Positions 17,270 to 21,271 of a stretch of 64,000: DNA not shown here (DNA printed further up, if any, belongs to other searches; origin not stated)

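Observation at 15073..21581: NuoE-like, NuoF-like and [2Fe-2S + GltD + NuoG/MopB-like] operon: FdsGBA-like layout rewired into a putative Bfu/Stn-type NAD(P)H-ferredoxin enzyme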

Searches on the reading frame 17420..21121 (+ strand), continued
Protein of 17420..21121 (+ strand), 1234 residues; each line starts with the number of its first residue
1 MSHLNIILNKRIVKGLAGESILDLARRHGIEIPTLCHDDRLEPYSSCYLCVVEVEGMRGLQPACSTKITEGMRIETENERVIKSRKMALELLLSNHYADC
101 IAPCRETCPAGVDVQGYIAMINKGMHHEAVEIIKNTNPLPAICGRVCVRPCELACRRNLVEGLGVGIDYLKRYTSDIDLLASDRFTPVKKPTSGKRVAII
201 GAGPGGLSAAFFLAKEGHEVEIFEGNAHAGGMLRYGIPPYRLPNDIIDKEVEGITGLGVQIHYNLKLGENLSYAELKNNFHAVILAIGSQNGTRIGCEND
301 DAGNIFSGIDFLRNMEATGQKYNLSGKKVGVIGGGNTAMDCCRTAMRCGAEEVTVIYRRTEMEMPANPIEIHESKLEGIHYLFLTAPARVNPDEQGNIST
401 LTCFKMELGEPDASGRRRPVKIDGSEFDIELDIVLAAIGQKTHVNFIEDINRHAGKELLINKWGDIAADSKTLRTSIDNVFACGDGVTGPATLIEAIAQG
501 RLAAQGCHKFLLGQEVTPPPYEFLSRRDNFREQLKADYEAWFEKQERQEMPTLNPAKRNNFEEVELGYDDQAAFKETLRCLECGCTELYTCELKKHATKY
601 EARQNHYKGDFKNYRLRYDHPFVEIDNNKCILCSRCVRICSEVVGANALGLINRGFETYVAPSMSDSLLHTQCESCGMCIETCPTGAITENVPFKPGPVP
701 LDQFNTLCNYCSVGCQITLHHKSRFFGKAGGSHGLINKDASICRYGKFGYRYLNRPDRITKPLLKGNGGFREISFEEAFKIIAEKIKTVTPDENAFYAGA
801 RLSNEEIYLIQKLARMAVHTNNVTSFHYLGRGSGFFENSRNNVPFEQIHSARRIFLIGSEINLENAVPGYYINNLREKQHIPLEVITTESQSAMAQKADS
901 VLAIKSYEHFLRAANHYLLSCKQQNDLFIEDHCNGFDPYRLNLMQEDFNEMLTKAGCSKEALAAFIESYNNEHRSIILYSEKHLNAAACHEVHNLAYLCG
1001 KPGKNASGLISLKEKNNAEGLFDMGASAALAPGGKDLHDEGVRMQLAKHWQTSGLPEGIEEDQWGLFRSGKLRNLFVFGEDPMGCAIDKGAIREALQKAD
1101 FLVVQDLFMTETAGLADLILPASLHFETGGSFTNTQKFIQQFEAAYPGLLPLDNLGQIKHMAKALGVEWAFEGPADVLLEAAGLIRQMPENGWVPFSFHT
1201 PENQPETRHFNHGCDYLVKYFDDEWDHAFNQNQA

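Call 15: find_homologous_proteins(query=window:17420-21121:+, max_evalue=1e-20)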
Query window:17420-21121:+ (1234 aa): 7998 proteins with E <= 1e-20 among 8000 candidates; the best 120 are listed.
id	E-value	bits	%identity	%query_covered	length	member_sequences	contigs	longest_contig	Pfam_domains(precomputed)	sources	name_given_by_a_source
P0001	0.0e+0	2900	100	100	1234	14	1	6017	PF14697.12,PF13510.12,PF13241.13,PF00384.28,PF13450.13,PF14691.12,PF07992.21,PF00070.34,PF13738.13,PF12838.13,PF22117.3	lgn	-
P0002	0.0e+0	2458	84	100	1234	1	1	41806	PF14697.12,PF13510.12,PF13241.13,PF00384.28,PF13450.13,PF14691.12,PF07992.21,PF00070.34,PF13738.13,PF22117.3,PF04879.22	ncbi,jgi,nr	ncbi:MAG: molybdopterin-dependent oxidoreductase [Bacteroides sp.]|jgi:formate dehydrogenase major s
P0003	0.0e+0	2455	84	100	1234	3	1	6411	PF14697.12,PF13241.13,PF00384.28,PF13450.13,PF07992.21,PF00070.34,PF22117.3,PF01946.24,PF13510.12,PF14691.12,PF13738.13,PF04879.22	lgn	-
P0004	0.0e+0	2422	82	100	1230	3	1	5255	PF13510.12,PF13241.13,PF00384.28,PF13450.13,PF14691.12,PF07992.21,PF00070.34,PF13738.13,PF22117.3,PF04879.22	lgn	-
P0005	0.0e+0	2330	79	100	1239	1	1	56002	PF14697.12,PF13510.12,PF00384.28,PF13450.13,PF14691.12,PF07992.21,PF00070.34,PF13738.13,PF12838.13,PF22117.3,PF04879.22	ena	-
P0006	0.0e+0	2302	78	100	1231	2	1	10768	PF14697.12,PF13510.12,PF13241.13,PF00384.28,PF13450.13,PF14691.12,PF07992.21,PF00070.34,PF13738.13,PF22117.3,PF04879.22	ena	-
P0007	0.0e+0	2276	77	100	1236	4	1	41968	PF14697.12,PF13510.12,PF13241.13,PF00384.28,PF13450.13,PF14691.12,PF07992.21,PF00070.34,PF13738.13,PF22117.3,PF04879.22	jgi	-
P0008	0.0e+0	2272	77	100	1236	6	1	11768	PF14697.12,PF13510.12,PF00384.28,PF13450.13,PF14691.12,PF07992.21,PF00070.34,PF13738.13,PF12838.13,PF22117.3,PF04879.22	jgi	jgi:formate dehydrogenase major subunit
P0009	0.0e+0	2239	76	100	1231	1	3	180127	PF14697.12,PF13241.13,PF00384.28,PF13450.13,PF07992.21,PF00070.34,PF12838.13,PF22117.3,PF13510.12,PF14691.12,PF13738.13,PF04879.22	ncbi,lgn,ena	-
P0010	0.0e+0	2114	72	100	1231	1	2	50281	PF13241.13,PF00384.28,PF13450.13,PF07992.21,PF00070.34,PF03486.21,PF22117.3,PF12831.14,PF01266.31,PF13510.12,PF14691.12,PF13738.13,PF04879.22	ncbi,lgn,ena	-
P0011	0.0e+0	2074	71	100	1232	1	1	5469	PF14697.12,PF01946.24,PF13510.12,PF00384.28,PF13450.13,PF14691.12,PF07992.21,PF00070.34,PF13738.13,PF22117.3,PF04879.22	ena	-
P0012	0.0e+0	2037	70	100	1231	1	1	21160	PF14697.12,PF13241.13,PF00384.28,PF13450.13,PF07992.21,PF00070.34,PF22117.3,PF01134.29,PF12831.14,PF01946.24,PF01266.31,PF13510.12,PF14691.12,PF00037.33,PF13738.13,PF04879.22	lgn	-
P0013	0.0e+0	2003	68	100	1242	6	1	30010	PF00384.28,PF13450.13,PF07992.21,PF00070.34,PF12838.13,PF22117.3,PF01946.24,PF01266.31,PF13510.12,PF14691.12,PF13738.13,PF04879.22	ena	-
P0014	0.0e+0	1973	68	100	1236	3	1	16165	PF13510.12,PF13241.13,PF00384.28,PF13450.13,PF14691.12,PF07992.21,PF00070.34,PF13738.13,PF22117.3,PF04879.22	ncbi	-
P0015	0.0e+0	1962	67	100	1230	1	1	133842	PF14697.12,PF13510.12,PF00384.28,PF13450.13,PF14691.12,PF07992.21,PF00070.34,PF13738.13,PF12838.13,PF22117.3,PF04879.22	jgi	jgi:formate dehydrogenase major subunit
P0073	0.0e+0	1823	63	99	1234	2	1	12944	PF14697.12,PF00384.28,PF13450.13,PF07992.21,PF00070.34,PF12838.13,PF22117.3,PF12831.14,PF01266.31,PF13510.12,PF14691.12,PF00890.31,PF13738.13,PF04879.22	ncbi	-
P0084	0.0e+0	1777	62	99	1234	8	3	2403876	PF14697.12,PF01266.31,PF13510.12,PF00384.28,PF13450.13,PF14691.12,PF07992.21,PF00070.34,PF13738.13,PF12838.13,PF22117.3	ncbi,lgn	-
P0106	0.0e+0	1752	61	100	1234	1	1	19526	PF13241.13,PF00384.28,PF13450.13,PF07992.21,PF00070.34,PF12838.13,PF22117.3,PF01946.24,PF01266.31,PF13510.12,PF01593.31,PF14691.12,PF13738.13,PF04879.22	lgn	-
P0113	0.0e+0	1743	60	100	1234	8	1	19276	PF13241.13,PF00384.28,PF13450.13,PF07992.21,PF00070.34,PF12838.13,PF22117.3,PF01946.24,PF01266.31,PF13510.12,PF01593.31,PF14691.12,PF13738.13,PF04879.22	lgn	-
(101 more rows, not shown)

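Call 18: find_related_loci(query=window:17420-21121:+, collection=genome_contigs, flank=8000)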
Query window:17420-21121:+ (1234 aa) in genome_contigs; peptide patterns used: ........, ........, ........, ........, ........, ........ (x = any residue, [..] = any of these).
599 stretches matched a pattern (row limit reached: there are more); 557 encode a relative of the query (tblastn E <= 1e-3); the best 80 are kept; 80 distinct loci.
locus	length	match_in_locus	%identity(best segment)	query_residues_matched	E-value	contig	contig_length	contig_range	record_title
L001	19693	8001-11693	77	1-1231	0e+0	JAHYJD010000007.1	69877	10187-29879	MAG: Bacteroidales bacterium isolate KA13 NODE_225_length_69877_cov_11.159928, whole genome shotgun sequence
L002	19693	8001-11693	76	1-1231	0e+0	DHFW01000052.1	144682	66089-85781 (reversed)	MAG TPA_asm: Bacteroidales bacterium UBA4814 UBA4814_contig_3158, whole genome shotgun sequence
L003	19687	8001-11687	77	1-1229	0e+0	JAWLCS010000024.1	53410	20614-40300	MAG: Bacteroidales bacterium isolate 15dZY3.bin.68 NODE_949_length_53410_cov_23.925006, whole genome shotgun sequence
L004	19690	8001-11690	72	1-1230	0e+0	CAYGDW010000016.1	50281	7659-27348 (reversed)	MAG TPA_asm: uncultured Bacteroidales bacterium isolate ERP113451_co2_204 genome assembly, contig: NODE_294_length_50281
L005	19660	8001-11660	66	1-1222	0e+0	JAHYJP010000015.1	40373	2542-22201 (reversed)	MAG: Bacteroidales bacterium isolate KA25 NODE_558_length_40373_cov_6.261318, whole genome shotgun sequence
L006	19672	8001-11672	66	1-1225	0e+0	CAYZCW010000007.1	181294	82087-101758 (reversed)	MAG TPA_asm: uncultured Bacteroidales bacterium isolate SRP241341_co1_227 genome assembly, contig: NODE_71_length_181294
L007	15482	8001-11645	65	1-1217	0e+0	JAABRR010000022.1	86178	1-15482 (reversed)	MAG: Sphingobacteriia bacterium isolate S07.Bin180 NODE_22_length_86178_cov_6.63104, whole genome shotgun sequence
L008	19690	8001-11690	65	1-1230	0e+0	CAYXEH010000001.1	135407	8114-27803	MAG TPA_asm: uncultured Bacteroidales bacterium isolate SRP252850_co1_85 genome assembly, contig: NODE_62_length_135407_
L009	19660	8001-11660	65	1-1222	0e+0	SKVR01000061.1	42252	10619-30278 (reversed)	MAG: Bacteroidales bacterium isolate CSSed162cmB_168 CSSed16-2cmB-938, whole genome shotgun sequence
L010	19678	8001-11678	65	1-1229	0e+0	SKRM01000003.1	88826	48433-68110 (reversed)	MAG: Bacteroidales bacterium isolate CSSed162cmA_488 CSSed16-2cmA-88, whole genome shotgun sequence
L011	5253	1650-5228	66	1-1192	0e+0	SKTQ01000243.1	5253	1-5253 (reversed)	MAG: Bacteroidales bacterium isolate CSSed162cmA_70R1 CSSed16-2cmA-80563, whole genome shotgun sequence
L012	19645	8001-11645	65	1-1217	0e+0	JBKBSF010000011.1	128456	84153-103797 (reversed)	MAG: Bacteroidales bacterium isolate 21H_022.bin.26 NODE_12_length_128456_cov_6.585119, whole genome shotgun sequence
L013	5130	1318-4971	66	1-1219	0e+0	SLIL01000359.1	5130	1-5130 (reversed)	MAG: Bacteroidales bacterium isolate CSSed165cm_199 CSSed16-5cm-83252, whole genome shotgun sequence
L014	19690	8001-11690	63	1-1231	0e+0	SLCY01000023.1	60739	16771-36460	MAG: Bacteroidales bacterium isolate CSSed162cmB_525 CSSed16-2cmB-322, whole genome shotgun sequence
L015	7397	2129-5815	64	1-1230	0e+0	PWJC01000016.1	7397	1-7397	MAG: Bacteroidales bacterium isolate CSSed10_131 CS-Sed10-C30458, whole genome shotgun sequence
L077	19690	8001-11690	59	3-1234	0e+0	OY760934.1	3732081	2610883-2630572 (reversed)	MAG: Bacteroidales bacterium isolate b23e12b2-8c01-4977-86ec-2c5e4688310e genome assembly, chromosome: 1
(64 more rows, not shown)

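Call 35: find_encoding_contigs(protein=P0001, flank=3000, max_places=3)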
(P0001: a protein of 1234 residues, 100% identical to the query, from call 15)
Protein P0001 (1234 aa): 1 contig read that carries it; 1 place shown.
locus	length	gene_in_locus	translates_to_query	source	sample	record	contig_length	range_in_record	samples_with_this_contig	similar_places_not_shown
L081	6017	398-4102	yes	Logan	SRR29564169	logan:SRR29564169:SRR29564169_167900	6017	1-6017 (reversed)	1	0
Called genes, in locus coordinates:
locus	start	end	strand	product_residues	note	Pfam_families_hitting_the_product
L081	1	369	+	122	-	?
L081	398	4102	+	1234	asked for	PF13510:Fer2_4, PF14691:Fer4_20, PF07992:Pyr_redox_2, PF13450:NAD_binding_8, PF12838:Fer4_7 (weak), PF14697:Fer4_21 (weak), PF22117:Fer4_Nqo3, PF00384:Molybdopterin, +3 more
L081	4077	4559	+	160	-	PF02915:Rubrerythrin, PF13668:Ferritin_2 (weak), PF02915:Rubrerythrin (weak)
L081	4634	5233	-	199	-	PF00578:AhpC-TSA, PF08534:Redoxin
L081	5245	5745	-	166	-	PF00578:AhpC-TSA, PF00085:Thioredoxin, PF08534:Redoxin, PF13905:Thioredoxin_8 (weak)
